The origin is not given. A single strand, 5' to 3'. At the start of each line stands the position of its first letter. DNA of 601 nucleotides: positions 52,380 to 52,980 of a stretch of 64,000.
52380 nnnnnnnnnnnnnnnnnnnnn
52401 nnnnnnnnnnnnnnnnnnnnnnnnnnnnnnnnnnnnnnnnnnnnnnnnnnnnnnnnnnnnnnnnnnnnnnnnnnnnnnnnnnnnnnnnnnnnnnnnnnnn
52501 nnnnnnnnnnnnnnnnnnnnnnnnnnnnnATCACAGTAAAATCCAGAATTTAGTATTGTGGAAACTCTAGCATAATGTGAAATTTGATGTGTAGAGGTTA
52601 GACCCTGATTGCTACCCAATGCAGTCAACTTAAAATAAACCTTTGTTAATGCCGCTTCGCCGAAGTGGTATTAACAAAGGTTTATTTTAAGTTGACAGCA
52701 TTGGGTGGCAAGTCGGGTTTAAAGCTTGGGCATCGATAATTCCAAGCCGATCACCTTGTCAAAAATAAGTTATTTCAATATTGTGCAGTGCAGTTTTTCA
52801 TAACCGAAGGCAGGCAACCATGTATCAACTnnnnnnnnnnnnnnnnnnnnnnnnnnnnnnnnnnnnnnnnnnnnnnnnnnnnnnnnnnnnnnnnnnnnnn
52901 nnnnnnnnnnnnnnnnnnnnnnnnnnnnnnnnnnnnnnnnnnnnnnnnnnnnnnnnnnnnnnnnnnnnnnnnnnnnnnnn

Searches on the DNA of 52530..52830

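Call 81: search_rna_families(source=window, start=52530, end=52830, threshold=evalue, max_evalue=1)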
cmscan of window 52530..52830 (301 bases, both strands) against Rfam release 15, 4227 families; matches with E-value up to 1: 5.
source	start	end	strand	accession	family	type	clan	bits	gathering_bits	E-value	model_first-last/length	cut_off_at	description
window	52618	52702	+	RF04223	MIR2619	Gene; miRNA;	-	40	113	3.6e-08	1-202/202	no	MIR2619 microRNA precursor family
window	52585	52784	+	RF02384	FasX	Gene; sRNA;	-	30.7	100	0.0015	1-205/205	no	FasX small RNA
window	52633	52687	-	RF03244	mir-4798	Gene; miRNA;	-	26.2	75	0.0027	1-75/75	no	mir-4798 microRNA precursor family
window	52638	52768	+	RF00396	SNORA13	Gene; snRNA; snoRNA; HACA-box;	CL00028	22.1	53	0.1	1-134/134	no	Small nucleolar RNA SNORA13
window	52755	52770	-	RF02444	SpR10_sRNA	Gene; sRNA;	-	16.5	50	0.39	16-31/47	no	Streptococcus sRNA SpR10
